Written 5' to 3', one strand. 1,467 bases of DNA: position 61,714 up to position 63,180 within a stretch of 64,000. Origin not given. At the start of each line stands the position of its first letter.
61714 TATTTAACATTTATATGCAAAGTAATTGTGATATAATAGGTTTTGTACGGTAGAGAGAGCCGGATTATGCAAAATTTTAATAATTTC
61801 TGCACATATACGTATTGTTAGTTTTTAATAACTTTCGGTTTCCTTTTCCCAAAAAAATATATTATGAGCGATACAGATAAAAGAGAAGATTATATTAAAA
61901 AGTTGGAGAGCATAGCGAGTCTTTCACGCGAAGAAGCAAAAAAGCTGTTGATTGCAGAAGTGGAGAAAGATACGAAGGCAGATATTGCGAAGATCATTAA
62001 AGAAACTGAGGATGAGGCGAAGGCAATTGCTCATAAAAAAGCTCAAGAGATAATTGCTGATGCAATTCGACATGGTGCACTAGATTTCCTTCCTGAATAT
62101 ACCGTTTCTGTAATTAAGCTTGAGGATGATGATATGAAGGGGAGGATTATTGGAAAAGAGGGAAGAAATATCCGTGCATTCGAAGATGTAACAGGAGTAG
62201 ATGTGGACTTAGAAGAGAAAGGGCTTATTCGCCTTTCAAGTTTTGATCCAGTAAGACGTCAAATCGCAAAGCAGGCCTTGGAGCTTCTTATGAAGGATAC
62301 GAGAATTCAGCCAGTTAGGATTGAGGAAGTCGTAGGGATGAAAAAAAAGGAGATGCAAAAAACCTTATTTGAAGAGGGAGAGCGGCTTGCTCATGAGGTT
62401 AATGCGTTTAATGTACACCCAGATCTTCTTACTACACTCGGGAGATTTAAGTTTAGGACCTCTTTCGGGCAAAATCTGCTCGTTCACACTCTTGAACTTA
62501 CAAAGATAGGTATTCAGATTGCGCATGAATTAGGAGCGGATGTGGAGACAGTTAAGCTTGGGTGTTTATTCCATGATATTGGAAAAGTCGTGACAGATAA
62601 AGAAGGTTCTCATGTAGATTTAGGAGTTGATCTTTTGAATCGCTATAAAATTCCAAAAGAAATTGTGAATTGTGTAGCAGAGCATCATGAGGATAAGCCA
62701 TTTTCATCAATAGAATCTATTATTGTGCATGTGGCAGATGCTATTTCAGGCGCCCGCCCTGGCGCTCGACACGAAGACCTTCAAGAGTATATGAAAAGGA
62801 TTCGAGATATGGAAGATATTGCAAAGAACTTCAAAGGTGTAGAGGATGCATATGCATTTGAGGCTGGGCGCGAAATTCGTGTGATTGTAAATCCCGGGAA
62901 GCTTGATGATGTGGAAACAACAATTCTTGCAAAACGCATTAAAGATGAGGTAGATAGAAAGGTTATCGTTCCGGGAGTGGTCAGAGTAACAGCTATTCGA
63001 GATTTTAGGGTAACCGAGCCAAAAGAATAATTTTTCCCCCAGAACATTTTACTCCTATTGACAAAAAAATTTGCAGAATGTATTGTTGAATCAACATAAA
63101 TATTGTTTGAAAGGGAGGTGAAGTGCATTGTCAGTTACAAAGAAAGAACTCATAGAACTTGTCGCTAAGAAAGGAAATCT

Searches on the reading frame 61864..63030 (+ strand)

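Call 87: search_protein_families(library=pfam, proteins=[window:61864-63030:+], max_evalue=0.001)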
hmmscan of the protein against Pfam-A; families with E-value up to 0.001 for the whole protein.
window:61864-63030:+ (388 aa): 4 families
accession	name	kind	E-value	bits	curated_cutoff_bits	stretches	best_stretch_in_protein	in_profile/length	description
PF01966.28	HD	-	7.9e-17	62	22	1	207-295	3-114/116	HD domain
PF12072.13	RNase_Y_N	-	7.4e-15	55.3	32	1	12-74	138-200/201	RNase Y N-terminal region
PF00013.35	KH_1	-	7.7e-07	29.2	21.5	1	89-139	8-64/66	KH domain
PF08668.18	HDOD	-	0.00062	19.7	22.9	0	249-276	168-195/196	HDOD domain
